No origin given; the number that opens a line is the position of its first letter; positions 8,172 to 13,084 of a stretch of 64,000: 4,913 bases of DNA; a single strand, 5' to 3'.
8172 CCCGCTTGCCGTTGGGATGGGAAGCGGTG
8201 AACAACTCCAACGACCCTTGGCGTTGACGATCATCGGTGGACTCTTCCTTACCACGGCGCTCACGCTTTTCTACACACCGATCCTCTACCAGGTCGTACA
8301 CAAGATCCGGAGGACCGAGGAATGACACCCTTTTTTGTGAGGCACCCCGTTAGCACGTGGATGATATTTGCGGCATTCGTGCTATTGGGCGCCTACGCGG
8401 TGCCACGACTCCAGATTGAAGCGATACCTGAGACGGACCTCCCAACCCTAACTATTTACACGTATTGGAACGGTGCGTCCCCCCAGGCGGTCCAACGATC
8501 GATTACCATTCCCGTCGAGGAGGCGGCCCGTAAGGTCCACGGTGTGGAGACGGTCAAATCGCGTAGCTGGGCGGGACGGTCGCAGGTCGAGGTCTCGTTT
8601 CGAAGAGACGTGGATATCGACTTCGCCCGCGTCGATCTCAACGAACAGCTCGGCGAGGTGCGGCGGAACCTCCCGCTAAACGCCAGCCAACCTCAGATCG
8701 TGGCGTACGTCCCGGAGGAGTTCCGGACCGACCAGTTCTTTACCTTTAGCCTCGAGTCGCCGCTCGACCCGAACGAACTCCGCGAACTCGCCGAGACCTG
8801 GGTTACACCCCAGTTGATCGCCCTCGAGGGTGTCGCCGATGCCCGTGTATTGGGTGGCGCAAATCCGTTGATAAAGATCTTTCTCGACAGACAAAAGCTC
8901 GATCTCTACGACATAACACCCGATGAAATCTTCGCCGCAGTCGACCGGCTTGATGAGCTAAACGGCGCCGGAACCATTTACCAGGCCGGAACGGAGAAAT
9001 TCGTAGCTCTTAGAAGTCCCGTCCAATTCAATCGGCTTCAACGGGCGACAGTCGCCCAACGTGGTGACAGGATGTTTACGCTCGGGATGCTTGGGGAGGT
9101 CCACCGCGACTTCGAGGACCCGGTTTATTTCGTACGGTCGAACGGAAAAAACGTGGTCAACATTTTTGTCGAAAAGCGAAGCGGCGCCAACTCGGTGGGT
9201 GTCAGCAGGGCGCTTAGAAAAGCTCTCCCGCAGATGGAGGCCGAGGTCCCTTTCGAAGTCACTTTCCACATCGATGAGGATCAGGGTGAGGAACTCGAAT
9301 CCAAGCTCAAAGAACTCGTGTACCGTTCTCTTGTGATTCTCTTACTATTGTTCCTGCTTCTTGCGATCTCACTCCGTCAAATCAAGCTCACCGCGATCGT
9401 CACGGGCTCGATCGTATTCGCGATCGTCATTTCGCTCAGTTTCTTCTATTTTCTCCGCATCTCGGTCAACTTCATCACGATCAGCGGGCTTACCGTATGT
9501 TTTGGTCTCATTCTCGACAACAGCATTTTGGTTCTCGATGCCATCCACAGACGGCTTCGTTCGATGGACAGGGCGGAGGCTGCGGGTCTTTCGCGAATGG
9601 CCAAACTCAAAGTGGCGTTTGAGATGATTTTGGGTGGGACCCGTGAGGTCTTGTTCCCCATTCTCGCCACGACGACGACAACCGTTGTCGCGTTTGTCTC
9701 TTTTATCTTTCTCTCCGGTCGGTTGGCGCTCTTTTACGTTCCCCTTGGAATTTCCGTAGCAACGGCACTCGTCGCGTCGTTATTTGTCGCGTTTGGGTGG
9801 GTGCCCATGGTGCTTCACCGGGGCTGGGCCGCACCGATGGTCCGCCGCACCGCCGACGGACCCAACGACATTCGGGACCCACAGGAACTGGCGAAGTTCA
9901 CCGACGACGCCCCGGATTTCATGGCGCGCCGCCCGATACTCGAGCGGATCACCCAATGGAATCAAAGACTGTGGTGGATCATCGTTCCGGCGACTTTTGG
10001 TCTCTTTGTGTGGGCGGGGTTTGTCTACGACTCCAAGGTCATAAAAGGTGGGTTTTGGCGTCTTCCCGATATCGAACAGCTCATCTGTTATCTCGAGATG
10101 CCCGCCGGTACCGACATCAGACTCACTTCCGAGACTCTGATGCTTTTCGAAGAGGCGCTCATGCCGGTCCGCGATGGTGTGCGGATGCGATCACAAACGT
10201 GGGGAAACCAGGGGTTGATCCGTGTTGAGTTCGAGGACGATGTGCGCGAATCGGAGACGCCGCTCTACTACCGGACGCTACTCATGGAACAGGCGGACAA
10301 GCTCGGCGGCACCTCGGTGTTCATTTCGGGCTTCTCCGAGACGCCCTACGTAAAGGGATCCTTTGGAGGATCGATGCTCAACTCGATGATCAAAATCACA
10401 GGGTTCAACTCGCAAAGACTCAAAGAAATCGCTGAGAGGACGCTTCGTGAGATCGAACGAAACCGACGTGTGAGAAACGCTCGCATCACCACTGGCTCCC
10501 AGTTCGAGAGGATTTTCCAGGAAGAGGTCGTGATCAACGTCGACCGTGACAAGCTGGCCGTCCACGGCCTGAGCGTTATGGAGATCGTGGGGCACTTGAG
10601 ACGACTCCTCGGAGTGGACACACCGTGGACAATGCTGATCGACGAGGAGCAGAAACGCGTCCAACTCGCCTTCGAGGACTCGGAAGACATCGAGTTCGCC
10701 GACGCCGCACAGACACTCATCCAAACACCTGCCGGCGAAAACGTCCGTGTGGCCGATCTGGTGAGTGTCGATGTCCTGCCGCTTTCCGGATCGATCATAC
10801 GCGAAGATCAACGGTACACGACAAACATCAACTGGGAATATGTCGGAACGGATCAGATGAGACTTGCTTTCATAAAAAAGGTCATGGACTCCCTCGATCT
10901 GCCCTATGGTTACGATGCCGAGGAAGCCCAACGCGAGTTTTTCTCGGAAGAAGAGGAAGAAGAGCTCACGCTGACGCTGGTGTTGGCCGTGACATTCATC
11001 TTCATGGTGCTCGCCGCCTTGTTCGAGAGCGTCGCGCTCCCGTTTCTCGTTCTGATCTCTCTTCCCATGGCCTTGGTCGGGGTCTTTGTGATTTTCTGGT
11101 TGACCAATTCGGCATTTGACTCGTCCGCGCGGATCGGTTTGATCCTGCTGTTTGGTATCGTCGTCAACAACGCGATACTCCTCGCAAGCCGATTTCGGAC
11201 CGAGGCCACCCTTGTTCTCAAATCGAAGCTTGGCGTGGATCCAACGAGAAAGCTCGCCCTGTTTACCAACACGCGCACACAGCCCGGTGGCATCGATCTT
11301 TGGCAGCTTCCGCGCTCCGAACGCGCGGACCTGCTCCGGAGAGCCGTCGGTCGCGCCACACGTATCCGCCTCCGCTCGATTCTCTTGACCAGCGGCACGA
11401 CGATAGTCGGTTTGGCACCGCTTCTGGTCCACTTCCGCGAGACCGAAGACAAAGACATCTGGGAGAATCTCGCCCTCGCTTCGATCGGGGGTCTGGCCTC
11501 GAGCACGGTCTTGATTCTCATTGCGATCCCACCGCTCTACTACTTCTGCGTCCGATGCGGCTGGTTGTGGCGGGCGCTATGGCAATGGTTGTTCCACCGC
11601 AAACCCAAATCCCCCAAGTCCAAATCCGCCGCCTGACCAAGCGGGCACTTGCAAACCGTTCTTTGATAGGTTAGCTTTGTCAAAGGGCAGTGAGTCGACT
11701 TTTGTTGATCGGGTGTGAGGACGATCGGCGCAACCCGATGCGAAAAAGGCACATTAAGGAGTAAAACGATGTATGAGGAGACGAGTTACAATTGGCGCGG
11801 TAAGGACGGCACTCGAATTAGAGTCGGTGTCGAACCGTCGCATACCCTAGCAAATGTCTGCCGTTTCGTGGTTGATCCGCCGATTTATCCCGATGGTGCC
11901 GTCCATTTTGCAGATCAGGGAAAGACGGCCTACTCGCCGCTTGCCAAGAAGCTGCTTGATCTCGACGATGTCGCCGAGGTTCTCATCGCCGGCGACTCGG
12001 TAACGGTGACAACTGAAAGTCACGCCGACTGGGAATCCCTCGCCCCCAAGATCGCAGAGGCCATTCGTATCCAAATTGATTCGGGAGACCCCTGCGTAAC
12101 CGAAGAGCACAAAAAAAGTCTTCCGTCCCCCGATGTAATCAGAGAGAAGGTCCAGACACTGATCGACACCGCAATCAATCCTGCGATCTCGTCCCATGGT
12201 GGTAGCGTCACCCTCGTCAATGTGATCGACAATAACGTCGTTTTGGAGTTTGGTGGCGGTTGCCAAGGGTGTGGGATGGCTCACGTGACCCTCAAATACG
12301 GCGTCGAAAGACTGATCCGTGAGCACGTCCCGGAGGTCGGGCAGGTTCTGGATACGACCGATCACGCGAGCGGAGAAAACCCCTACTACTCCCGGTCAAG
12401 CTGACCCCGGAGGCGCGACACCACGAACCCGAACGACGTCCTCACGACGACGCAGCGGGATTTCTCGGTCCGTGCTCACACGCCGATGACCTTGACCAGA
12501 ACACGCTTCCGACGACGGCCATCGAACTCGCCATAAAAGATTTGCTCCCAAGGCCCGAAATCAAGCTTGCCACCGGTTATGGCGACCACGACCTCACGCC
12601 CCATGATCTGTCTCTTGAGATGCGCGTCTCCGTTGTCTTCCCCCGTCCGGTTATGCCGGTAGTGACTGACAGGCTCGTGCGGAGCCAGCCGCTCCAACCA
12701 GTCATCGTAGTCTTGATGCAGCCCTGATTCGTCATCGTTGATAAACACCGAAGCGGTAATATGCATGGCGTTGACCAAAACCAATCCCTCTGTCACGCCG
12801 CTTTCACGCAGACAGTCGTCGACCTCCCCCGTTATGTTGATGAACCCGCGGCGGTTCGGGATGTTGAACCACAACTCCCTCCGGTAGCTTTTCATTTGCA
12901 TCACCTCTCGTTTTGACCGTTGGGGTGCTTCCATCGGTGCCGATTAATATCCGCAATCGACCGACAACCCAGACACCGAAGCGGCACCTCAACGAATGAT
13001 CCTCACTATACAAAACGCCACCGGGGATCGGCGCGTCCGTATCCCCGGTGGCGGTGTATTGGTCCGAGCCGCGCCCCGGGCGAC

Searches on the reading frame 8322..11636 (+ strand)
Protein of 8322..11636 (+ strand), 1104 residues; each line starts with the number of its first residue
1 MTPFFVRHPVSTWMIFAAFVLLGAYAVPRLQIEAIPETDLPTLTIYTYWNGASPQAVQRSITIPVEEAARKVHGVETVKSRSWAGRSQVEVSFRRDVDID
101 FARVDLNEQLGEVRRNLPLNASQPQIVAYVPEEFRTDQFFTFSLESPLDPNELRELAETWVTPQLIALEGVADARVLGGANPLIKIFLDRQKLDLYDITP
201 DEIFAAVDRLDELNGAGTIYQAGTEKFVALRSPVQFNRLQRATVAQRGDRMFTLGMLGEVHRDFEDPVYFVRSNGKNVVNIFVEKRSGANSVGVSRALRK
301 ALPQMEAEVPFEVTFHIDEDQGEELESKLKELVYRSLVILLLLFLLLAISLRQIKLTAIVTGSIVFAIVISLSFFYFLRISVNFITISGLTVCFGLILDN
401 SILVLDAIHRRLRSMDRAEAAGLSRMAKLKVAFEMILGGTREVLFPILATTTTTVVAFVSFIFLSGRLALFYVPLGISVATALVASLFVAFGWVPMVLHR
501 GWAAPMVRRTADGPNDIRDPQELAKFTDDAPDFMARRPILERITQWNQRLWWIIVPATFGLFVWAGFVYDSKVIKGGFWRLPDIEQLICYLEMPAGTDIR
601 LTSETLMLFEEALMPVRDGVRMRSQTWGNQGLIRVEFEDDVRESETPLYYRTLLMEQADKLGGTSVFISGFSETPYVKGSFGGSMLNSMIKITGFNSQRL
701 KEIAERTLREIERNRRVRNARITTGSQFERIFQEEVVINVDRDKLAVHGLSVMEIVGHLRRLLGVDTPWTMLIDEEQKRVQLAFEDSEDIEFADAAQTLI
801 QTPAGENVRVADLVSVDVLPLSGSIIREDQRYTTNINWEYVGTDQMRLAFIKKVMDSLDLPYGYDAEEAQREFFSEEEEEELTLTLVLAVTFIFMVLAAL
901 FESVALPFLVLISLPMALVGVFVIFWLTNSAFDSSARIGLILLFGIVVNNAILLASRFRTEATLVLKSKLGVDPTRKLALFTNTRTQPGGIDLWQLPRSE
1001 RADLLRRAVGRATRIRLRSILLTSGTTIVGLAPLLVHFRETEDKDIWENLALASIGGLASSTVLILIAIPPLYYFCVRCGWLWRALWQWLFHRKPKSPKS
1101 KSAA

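Call 9: search_protein_families(library=pfam, proteins=[window:8322-11636:+], max_evalue=0.001)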
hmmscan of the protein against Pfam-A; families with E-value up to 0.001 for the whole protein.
window:8322-11636:+ (1104 aa): 3 families
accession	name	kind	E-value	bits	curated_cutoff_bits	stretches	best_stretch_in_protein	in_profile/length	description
PF00873.25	ACR_tran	-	1.2e-134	450.8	28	2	1-956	1-938/1021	AcrB/AcrD/AcrF family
PF02355.23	SecD_SecF_C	-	4.4e-08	33.2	20.5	1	322-494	22-183/189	Protein export membrane protein SecD/SecF, C-terminal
PF03176.21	MMPL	-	2.5e-05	23.8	20.5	1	877-967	140-235/333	MMPL family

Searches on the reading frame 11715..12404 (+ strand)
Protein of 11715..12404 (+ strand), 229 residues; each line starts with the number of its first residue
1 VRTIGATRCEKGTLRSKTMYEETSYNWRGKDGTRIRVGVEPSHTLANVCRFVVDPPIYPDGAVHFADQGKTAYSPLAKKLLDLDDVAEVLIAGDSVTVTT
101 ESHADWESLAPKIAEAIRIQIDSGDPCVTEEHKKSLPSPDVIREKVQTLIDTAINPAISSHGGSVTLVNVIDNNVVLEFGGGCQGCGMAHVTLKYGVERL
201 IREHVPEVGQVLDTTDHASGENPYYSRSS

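Call 68: search_protein_families(library=pfam, proteins=[window:11715-12404:+], max_evalue=0.0001)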
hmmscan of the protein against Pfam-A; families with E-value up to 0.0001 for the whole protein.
window:11715-12404:+ (229 aa): 2 families
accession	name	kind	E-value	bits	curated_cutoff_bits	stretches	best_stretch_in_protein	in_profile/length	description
PF01106.22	NifU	-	2.8e-20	72.7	27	1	146-211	1-66/67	NifU-like domain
PF08712.16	Nfu_N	-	4.5e-15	55.9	27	1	47-124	10-88/88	Scaffold protein Nfu/NifU N terminal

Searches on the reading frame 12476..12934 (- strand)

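Call 68: search_protein_families(library=pfam, proteins=[window:12476-12934:-], max_evalue=0.0001)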
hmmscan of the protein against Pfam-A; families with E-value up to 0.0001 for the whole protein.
window:12476-12934:- (152 aa): 1 family
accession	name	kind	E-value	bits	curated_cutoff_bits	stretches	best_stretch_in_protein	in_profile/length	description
PF01894.22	UPF0047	-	8.3e-37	126.4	27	1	33-149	1-117/117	Uncharacterised protein family UPF0047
